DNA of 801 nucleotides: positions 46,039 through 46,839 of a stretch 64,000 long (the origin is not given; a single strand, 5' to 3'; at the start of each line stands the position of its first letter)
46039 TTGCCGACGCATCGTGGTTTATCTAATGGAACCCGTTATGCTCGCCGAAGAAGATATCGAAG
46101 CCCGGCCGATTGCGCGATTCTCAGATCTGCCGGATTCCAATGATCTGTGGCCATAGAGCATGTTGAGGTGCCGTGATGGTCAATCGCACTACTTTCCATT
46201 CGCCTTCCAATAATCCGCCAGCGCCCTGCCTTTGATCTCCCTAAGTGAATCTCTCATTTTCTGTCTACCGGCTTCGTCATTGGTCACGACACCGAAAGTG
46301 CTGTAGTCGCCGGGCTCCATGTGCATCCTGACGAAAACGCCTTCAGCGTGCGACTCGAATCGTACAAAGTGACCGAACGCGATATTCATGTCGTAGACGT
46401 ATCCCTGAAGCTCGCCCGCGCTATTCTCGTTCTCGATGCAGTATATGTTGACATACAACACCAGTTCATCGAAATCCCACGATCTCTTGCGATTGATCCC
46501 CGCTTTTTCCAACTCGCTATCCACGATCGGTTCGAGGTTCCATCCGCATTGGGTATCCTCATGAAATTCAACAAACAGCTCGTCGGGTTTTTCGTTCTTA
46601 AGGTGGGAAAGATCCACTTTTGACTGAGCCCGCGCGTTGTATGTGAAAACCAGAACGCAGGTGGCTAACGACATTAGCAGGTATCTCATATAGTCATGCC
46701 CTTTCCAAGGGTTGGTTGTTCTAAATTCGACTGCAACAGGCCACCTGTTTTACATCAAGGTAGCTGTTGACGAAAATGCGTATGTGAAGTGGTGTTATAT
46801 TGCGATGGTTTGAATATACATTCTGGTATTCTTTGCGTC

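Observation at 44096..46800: Orphan second copy of the ABC substrate-binding protein next to a ~1.6 kb low-GC island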

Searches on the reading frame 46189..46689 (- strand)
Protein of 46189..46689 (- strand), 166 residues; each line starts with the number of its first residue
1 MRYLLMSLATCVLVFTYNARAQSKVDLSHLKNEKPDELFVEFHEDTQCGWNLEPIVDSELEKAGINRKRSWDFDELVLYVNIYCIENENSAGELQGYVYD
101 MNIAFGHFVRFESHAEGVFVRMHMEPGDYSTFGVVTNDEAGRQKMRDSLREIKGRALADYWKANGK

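Call 9: search_protein_families(library=pfam, proteins=[window:46189-46689:-], max_evalue=0.01)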
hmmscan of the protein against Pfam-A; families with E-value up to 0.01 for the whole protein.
window:46189-46689:- (166 aa): 0 families

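Call 11: find_encoding_contigs(protein=window:46189-46689:-, flank=10000, max_places=10)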
Protein window:46189-46689:- (166 aa): no gene with exactly this product is on record in the collection.

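Call 12: find_homologous_proteins(query=window:46189-46689:-, max_evalue=0.01)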
Query window:46189-46689:- (166 aa): 11 proteins with E <= 0.01 among 24 candidates.
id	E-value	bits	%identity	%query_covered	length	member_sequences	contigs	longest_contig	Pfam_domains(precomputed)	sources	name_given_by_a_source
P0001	4.4e-97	341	89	99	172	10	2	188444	-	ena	-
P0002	5.5e-97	340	89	100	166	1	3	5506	-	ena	-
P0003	3.1e-95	335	87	100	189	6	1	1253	-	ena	-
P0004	6.5e-76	272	83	86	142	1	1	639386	-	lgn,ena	-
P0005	2.5e-75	270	72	99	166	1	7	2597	-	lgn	-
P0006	2.4e-74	267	71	99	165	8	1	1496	-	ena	-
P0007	1.2e-73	265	69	100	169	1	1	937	-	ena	-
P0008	7.1e-72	259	70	91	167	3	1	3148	-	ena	-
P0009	2.8e-40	156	81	54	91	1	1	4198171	-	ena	-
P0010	2.4e-39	153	80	54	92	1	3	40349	-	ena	-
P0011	7.6e-37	145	79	51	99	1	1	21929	-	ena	-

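Call 13: find_encoding_contigs(protein=P0001, flank=10000, max_places=3)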
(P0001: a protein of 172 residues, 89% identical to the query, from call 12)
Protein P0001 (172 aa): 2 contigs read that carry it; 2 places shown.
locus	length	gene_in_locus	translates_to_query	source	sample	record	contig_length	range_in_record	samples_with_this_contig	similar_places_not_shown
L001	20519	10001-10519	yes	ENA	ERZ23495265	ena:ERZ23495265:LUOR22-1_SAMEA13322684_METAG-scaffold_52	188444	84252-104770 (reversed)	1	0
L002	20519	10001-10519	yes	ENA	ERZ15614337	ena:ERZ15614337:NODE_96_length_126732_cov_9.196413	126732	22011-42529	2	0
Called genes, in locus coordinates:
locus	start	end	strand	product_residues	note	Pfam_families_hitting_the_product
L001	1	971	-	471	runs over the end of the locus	PF03951:Gln-synt_N, PF00120:Gln-synt_C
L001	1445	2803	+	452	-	PF00089:Trypsin, PF13365:Trypsin_2, PF13180:PDZ_2, PF17820:PDZ_6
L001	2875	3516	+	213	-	PF02666:PS_Dcarbxylase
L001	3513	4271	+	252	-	PF01066:CDP-OH_P_transf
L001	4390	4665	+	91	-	PF14209:DUF4321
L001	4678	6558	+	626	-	PF01839:FG-GAP (faint), PF13517:FG-GAP_3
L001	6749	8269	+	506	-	PF01425:Amidase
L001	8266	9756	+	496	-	PF02934:GatB_N, PF02637:GatB_Yqey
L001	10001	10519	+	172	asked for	-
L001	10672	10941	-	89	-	-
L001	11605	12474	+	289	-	PF13020:NOV_C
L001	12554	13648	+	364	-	PF01547:SBP_bac_1, PF13416:SBP_bac_8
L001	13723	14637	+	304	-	PF05721:PhyH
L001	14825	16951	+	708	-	PF00270:DEAD, PF04851:ResIII, PF00271:Helicase_C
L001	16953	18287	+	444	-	PF02481:DNA_processg_A, PF18306:LDcluster4 (faint)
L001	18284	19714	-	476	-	PF00884:Sulfatase, PF01663:Phosphodiest (weak), PF16347:SGSH_C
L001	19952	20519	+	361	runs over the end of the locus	PF01636:APH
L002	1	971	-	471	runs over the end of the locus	PF03951:Gln-synt_N, PF00120:Gln-synt_C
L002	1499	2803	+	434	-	PF00089:Trypsin, PF13365:Trypsin_2, PF13180:PDZ_2, PF17820:PDZ_6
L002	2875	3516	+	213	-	PF02666:PS_Dcarbxylase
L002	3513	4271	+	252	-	PF01066:CDP-OH_P_transf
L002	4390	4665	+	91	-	PF14209:DUF4321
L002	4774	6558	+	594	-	PF01839:FG-GAP (faint), PF13517:FG-GAP_3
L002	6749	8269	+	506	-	PF01425:Amidase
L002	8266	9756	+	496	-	PF02934:GatB_N, PF02637:GatB_Yqey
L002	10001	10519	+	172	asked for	-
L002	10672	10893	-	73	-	-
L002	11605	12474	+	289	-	PF13020:NOV_C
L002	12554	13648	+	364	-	PF01547:SBP_bac_1, PF13416:SBP_bac_8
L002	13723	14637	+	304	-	PF05721:PhyH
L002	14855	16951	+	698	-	PF00270:DEAD, PF04851:ResIII, PF00271:Helicase_C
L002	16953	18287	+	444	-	PF02481:DNA_processg_A, PF18306:LDcluster4 (faint)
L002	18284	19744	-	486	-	PF00884:Sulfatase, PF01663:Phosphodiest, PF16347:SGSH_C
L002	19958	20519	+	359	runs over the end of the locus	PF01636:APH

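Call 14: find_encoding_contigs(protein=P0004, flank=10000, max_places=3)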
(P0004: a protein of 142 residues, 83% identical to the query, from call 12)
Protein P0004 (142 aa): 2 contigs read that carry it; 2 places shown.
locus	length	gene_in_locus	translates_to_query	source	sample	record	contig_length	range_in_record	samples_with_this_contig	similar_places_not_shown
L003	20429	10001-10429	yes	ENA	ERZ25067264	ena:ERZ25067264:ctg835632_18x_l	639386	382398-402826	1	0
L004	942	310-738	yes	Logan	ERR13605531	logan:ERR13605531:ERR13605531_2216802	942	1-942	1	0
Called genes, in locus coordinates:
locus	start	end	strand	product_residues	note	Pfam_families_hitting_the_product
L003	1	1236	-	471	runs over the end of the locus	PF03951:Gln-synt_N, PF00120:Gln-synt_C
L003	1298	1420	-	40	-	-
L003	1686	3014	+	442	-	PF00595:PDZ (faint), PF00089:Trypsin, PF13365:Trypsin_2, PF13180:PDZ_2, PF17820:PDZ_6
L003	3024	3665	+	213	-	PF02666:PS_Dcarbxylase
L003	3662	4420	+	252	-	PF01066:CDP-OH_P_transf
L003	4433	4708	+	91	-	PF14209:DUF4321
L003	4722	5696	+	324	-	PF13517:FG-GAP_3 (faint)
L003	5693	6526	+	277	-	PF01839:FG-GAP (faint), PF13517:FG-GAP_3 (faint)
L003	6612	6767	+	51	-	-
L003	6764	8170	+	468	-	PF01425:Amidase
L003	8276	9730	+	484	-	PF02934:GatB_N, PF02637:GatB_Yqey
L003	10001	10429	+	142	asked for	-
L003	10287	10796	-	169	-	-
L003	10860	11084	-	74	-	-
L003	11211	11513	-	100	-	-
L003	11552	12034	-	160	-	PF13173:AAA_14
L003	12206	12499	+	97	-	PF01527:HTH_Tnp_1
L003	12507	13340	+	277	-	PF13276:HTH_21, PF00665:rve, PF13683:rve_3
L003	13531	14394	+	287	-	PF13020:NOV_C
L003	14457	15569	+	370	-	PF01547:SBP_bac_1, PF13416:SBP_bac_8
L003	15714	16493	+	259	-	PF05721:PhyH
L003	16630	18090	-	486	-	PF00884:Sulfatase, PF01663:Phosphodiest (weak), PF16347:SGSH_C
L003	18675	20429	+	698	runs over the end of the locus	PF00270:DEAD, PF04851:ResIII, PF00271:Helicase_C, PF00156:Pribosyltran (weak)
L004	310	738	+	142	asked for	-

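Call 15: find_encoding_contigs(protein=P0009, flank=10000, max_places=3)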
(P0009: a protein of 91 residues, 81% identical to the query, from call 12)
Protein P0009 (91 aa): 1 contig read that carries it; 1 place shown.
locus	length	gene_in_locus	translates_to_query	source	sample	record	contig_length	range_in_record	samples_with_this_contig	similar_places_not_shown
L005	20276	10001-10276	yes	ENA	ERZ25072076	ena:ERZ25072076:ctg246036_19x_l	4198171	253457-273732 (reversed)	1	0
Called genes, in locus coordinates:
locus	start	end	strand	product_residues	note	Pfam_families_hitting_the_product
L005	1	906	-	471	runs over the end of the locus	PF03951:Gln-synt_N, PF00120:Gln-synt_C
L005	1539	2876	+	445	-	PF00089:Trypsin, PF13365:Trypsin_2, PF00595:PDZ (weak), PF13180:PDZ_2, PF17820:PDZ_6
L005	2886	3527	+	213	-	PF02666:PS_Dcarbxylase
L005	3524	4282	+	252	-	PF01066:CDP-OH_P_transf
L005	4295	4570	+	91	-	PF14209:DUF4321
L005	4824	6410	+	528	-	PF13517:FG-GAP_3 (faint), PF01839:FG-GAP (faint)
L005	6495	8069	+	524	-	PF01425:Amidase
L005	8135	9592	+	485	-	PF02934:GatB_N, PF02637:GatB_Yqey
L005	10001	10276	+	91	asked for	-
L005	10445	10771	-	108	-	-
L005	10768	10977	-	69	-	-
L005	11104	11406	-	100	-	-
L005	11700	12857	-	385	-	PF13173:AAA_14, PF13635:DUF4143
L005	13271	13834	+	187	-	PF06094:GGACT, PF13772:AIG2_2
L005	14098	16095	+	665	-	PF12161:HsdM_N, PF02384:N6_Mtase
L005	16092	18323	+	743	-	PF03235:GmrSD_N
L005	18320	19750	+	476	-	PF01420:Methylase_S (weak)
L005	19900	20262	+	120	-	-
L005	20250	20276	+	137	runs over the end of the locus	PF01850:PIN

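Call 20: find_related_loci(query=A1, collection=genome_contigs, flank=10000)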
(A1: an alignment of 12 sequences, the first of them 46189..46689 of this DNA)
Query A1 (166 aa) in genome_contigs; peptide patterns used: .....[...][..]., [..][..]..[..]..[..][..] (x = any residue, [..] = any of these).
84 stretches matched a pattern; 3 encode a relative of the query (tblastn E <= 1e-3); 3 distinct loci.
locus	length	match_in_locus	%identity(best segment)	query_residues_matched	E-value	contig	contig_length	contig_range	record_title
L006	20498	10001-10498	97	1-166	3e-111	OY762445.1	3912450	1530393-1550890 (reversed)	MAG: bacterium isolate 4d88f91b-64ba-49ef-9c7d-4906d56127d1 genome assembly, chromosome: 1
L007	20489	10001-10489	71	1-165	1e-82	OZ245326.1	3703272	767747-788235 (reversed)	MAG: bacterium isolate 5c86cc85-80a8-49d9-b8ce-0f4659ada66a genome assembly, chromosome: 1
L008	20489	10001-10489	71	1-165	3e-82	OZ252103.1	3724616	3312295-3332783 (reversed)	MAG: bacterium isolate 8b9b2d7a-c40d-4f90-8ad6-3455a0001c0c genome assembly, chromosome: 1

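Call 24: search_protein_families(library=pfam, proteins=[L006:11180-12331:-, L006:12937-13449:+, L006:13391-14902:+, L006:14914-15645:+, L006:15642-17363:+, L006:18027-19862:+, L001:11605-12474:+, L006:17124-17663:-], max_evalue=0.001)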
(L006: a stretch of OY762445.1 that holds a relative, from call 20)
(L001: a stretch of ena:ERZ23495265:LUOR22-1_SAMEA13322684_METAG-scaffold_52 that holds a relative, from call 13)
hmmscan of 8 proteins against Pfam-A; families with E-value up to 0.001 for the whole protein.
L006:11180-12331:- (383 aa): 4 families
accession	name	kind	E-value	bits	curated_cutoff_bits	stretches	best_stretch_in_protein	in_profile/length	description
PF13635.12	DUF4143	-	5e-35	121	28.1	1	169-325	3-160/160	Domain of unknown function (DUF4143)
PF13173.12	AAA_14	-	5.1e-17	62.5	27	1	12-129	3-127/129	AAA domain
PF13401.12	AAA_22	-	0.00012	22.8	27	0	67-100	86-123/130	AAA domain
PF07728.20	AAA_5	-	0.00043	20.7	22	0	61-96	62-98/139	AAA domain (dynein-related subfamily)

L006:12937-13449:+ (170 aa): 0 families

L006:13391-14902:+ (503 aa): 2 families
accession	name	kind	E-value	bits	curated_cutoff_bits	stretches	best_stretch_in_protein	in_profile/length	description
PF00583.31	Acetyltransf_1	-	4.3e-08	33.9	20.7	1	172-283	17-116/116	Acetyltransferase (GNAT) family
PF13508.13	Acetyltransf_7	-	0.00013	22.8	27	1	192-284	3-83/84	Acetyltransferase (GNAT) domain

L006:14914-15645:+ (243 aa): 2 families
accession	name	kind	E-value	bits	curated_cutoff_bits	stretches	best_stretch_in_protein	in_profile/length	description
PF12161.14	HsdM_N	-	4.6e-23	82.8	24.5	1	10-145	2-135/135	HsdM N-terminal domain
PF02384.22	N6_Mtase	-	2.8e-10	40.5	20.4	1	171-236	3-61/311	N-6 DNA Methylase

L006:15642-17363:+ (573 aa): 2 families
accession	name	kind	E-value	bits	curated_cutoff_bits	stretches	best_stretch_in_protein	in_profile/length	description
PF02384.22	N6_Mtase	-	7.1e-34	118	20.4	1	3-244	67-279/311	N-6 DNA Methylase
PF13470.12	PIN_3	-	5.8e-05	24.3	27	1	426-538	1-114/115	PIN domain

L006:18027-19862:+ (611 aa): 2 families
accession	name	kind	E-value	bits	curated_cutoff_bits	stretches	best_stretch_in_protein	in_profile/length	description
PF03235.19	GmrSD_N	-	2.7e-34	119.5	33.2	1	12-226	2-198/199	GmrSD restriction endonuclease, N-terminal domain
PF07510.16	GmrSD_C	-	1.2e-08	35.3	23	1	443-552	14-117/138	GmrSD restriction endonucleases, C-terminal domain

L001:11605-12474:+ (289 aa): 1 family
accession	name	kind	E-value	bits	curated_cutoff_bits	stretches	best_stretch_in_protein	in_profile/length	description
PF13020.12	NOV_C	-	1.1e-15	57.9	22.1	1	166-267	1-88/91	Protein NO VEIN, C-terminal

L006:17124-17663:- (179 aa): 0 families

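Call 25: search_protein_families(library=padloc, proteins=[L006:11180-12331:-, L006:12937-13449:+, L006:13391-14902:+, L006:14914-15645:+, L006:15642-17363:+, L006:18027-19862:+, L001:11605-12474:+, window:46189-46689:-], max_evalue=0.001)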
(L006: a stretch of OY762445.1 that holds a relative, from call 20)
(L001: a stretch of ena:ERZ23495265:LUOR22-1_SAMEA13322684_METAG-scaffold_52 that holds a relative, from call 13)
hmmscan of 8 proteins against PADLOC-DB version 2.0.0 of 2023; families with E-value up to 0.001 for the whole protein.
L006:11180-12331:- (383 aa): 8 families
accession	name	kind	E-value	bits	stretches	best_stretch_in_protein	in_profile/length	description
PDLC04790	PDC-S01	-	2.2e-52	176.2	2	140-373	178-418/422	-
PDLC04789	PDC-S01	-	1.4e-39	134.2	1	10-327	16-343/375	-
PDLC04787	PDC-S01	-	1.1e-25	88.4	1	16-373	32-406/412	-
PDLC04791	PDC-S01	-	7.2e-21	72.3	1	15-354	23-378/395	-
PDLC04786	PDC-S01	-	1e-14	52.1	1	235-331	296-394/439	-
PDLC04788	PDC-S01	-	6.7e-13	46.3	1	190-328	241-386/448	-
PDLC04792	PDC-S01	-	2.8e-11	40.7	1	267-368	334-426/452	-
PDLC01890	CARF4--CARF_PDDEXK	-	0.00015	19.3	1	270-326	233-291/366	-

L006:12937-13449:+ (170 aa): 3 families
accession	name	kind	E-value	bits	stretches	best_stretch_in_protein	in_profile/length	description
PDLC04424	PDC-M11B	-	9.8e-34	114.3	1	14-144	8-134/142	-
PDLC04425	PDC-M11B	-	2.1e-32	110.4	1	15-143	2-126/132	-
PDLC04423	PDC-M11B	-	6.2e-13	47.1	1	18-141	1-120/164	-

L006:13391-14902:+ (503 aa): 6 families
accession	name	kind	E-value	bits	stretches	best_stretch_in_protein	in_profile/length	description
PDLC04421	PDC-M11A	-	7.9e-123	408.7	1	1-499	1-482/486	-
PDLC04422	PDC-M11A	-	1.6e-112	375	1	1-498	1-489/501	-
PDLC04417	PDC-M11A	-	6.1e-83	277.5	1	1-499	1-490/501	-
PDLC04420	PDC-M11A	-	6.1e-75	250.5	1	113-498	3-372/376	-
PDLC04419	PDC-M11A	-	2.1e-47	160.2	1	153-481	11-327/357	-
PDLC04418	PDC-M11A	-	7.6e-24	82.4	1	161-449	99-384/444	-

L006:14914-15645:+ (243 aa): 14 families
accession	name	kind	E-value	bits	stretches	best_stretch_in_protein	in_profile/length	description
PDLC03029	MTase_I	-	7.7e-86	287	1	3-239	3-224/661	Type I methyltransferase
PDLC03028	MTase_I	-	4.1e-10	36.3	1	5-236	725-932/1236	Type I methyltransferase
PDLC03021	MTase_I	-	1e-08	32.5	1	170-237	142-200/491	Type I methyltransferase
PDLC03031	MTase_I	-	1.4e-08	31.4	1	17-237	15-221/834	Type I methyltransferase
PDLC03038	MTase_I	-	7.8e-08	28.6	1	9-237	9-207/896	Type I methyltransferase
PDLC03039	MTase_I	-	9.7e-08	28.6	1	9-237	7-205/708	Type I methyltransferase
PDLC03022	MTase_I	-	1.2e-07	28.5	1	174-236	166-225/857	Type I methyltransferase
PDLC03026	MTase_I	-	2e-07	28.5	1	160-237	118-179/487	Type I methyltransferase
PDLC03025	MTase_I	-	6.6e-07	26.4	1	171-238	141-199/569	Type I methyltransferase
PDLC03035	MTase_I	-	3.5e-06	23.8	1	169-236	150-209/653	Type I methyltransferase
PDLC03240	MTase_II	-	2e-05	21.6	1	165-236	155-218/511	Type II methyltransferase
PDLC03027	MTase_I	-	3.5e-05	20.5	1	174-236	138-197/810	Type I methyltransferase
PDLC03033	MTase_I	-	0.00013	19.1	1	175-236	183-240/541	Type I methyltransferase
PDLC03036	MTase_I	-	0.00067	16.2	1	175-238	197-252/635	Type I methyltransferase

L006:15642-17363:+ (573 aa): 16 families
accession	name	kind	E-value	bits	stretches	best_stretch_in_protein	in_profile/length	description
PDLC03029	MTase_I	-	6.7e-149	495.4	2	4-277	227-488/661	Type I methyltransferase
PDLC03022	MTase_I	-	9.1e-27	91.7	1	4-243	232-449/857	Type I methyltransferase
PDLC03031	MTase_I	-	5e-23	79.2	1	5-252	227-469/834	Type I methyltransferase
PDLC03027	MTase_I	-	4.3e-22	76.4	1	12-244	206-413/810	Type I methyltransferase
PDLC03019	MTase_I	-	5.9e-17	59.3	1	6-254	213-436/932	Type I methyltransferase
PDLC03026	MTase_I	-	8.8e-14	49.5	1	9-219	201-377/487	Type I methyltransferase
PDLC03033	MTase_I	-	6.2e-13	46.5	1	4-244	243-468/541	Type I methyltransferase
PDLC03032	MTase_I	-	6.1e-12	42.4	1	15-236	211-407/1001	Type I methyltransferase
PDLC03035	MTase_I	-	1.3e-11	41.8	1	14-215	227-410/653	Type I methyltransferase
PDLC03038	MTase_I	-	1.3e-11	41.1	1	13-209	222-397/896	Type I methyltransferase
PDLC04134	mad2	-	8.1e-10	36.1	1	2-237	307-484/492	mads_2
PDLC03021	MTase_I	-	8.6e-10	36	1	12-239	224-417/491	Type I methyltransferase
PDLC03240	MTase_II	-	1.3e-09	35.4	1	16-263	233-452/511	Type II methyltransferase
PDLC03028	MTase_I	-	1.6e-08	31.1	1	15-216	961-1143/1236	Type I methyltransferase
PDLC03039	MTase_I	-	1.9e-08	30.9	1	14-212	221-398/708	Type I methyltransferase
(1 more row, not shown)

L006:18027-19862:+ (611 aa): 33 families (the best 25 are shown)
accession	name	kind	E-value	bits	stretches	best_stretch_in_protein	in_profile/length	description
PDLC04157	HEC-06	-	6.9e-41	138.5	2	176-546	183-522/558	-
PDLC04155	HEC-06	-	1.8e-39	133.7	3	3-108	4-99/562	-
PDLC04154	HEC-06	-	2.5e-37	126.8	3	7-106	10-99/569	-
PDLC02687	Orf5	-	9.2e-34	115.1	3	8-105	5-92/543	Orf5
PDLC02695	Orf5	-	3.3e-30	103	3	4-110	3-109/601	Orf5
PDLC02700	Orf5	-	3.7e-28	96.6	1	13-547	5-523/555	Orf5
PDLC02686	Orf5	-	5.5e-28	95.8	2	18-110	19-106/566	Orf5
PDLC02693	Orf5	-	8.4e-26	89.1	1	16-434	5-400/543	Orf5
PDLC02701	Orf5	-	1.1e-24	84.9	2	20-107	20-107/596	Orf5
PDLC02786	SspE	-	2.5e-21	73.7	1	17-115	21-121/766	SspE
PDLC02691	Orf5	-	3.5e-21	73.4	2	166-545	189-545/579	Orf5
PDLC02694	Orf5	-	1.2e-20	71.7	1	19-273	17-285/574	Orf5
PDLC02688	Orf5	-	3.5e-19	66.9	1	21-231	11-230/554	Orf5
PDLC02690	Orf5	-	1.6e-16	58.2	2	20-99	10-79/531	Orf5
PDLC04156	HEC-06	-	3.5e-16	56.9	2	192-244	206-258/562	-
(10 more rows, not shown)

L001:11605-12474:+ (289 aa): 7 families
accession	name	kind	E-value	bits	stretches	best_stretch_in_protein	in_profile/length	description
PDLC05008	PDC-S36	-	1.4e-97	324.8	1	2-288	2-278/280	-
PDLC04021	PD-T4-1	-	1.8e-11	41.6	1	158-249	246-332/383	-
PDLC03964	TmtA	-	3.9e-10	36.4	1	154-261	1401-1503/1538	-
PDLC04022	PD-T4-1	-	3.5e-08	31.1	1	157-247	79-163/216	-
PDLC03965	TmtA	-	3.5e-07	26.6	1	108-263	1194-1325/1370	-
PDLC03972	TmtA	-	0.00026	17.2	1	161-267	1184-1278/1302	-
PDLC03966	TmtA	-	0.00039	16.3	1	153-254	1519-1608/1655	-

window:46189-46689:- (166 aa): 0 families

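Call 34: predict_structure(alignment_id=A1)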
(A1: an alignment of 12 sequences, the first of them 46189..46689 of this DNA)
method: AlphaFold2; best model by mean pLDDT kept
length: 166 residues; sequences in the alignment: 12
mean_pLDDT: 80.9   pTM: 0.71
mean pLDDT of the five models: 80.9, 79.4, 54.4, 48.7, 36.4
residues with pLDDT >= 90: 92; 70-90: 31; 50-70: 20; < 50: 23
segments of 3 or more residues with pLDDT < 50: 1-23
pLDDT, mean of each block of 10 residues (from residue 1): 45 42 69 92 88 95 94 88 92 92 83 61 69 91 94 93 91
secondary structure, 60 per line:
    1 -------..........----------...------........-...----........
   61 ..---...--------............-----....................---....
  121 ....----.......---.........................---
elements in order: H8-17 E37-44 H53-62 E66-68 E77-88 E94-113 E117-124 E129-135 H139-163

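Call 35: search_protein_representatives(alignment_id=A1)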
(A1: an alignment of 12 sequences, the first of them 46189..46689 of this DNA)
Query: 12 sequences, 166 profile positions. Proteins with E-value up to 0.001 (for the whole library): 51; up to 1e-10: 22; up to 1e-30: 1. The best 51 are listed.
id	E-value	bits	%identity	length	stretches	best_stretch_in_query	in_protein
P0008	1.5e-92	324.2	-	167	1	1-165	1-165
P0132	1.4e-27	112.8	-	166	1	3-163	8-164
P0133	5.4e-26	107.7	-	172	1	14-163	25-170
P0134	2.7e-23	98.9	-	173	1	3-163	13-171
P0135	2.3e-22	95.9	-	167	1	3-163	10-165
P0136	2.1e-21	92.8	-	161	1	4-163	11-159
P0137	4.1e-21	91.8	-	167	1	5-163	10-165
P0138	1.0e-20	90.5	-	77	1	1-64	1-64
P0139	1.3e-20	90.2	-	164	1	1-163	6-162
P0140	4.6e-20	88.4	-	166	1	3-163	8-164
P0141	1.5e-18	83.4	-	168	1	3-162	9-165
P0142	3.2e-17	79.1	-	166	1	5-162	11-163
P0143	1.7e-16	76.8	-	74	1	113-158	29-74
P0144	4.5e-15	72.2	-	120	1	46-162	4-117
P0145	2.0e-13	66.8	-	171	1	4-163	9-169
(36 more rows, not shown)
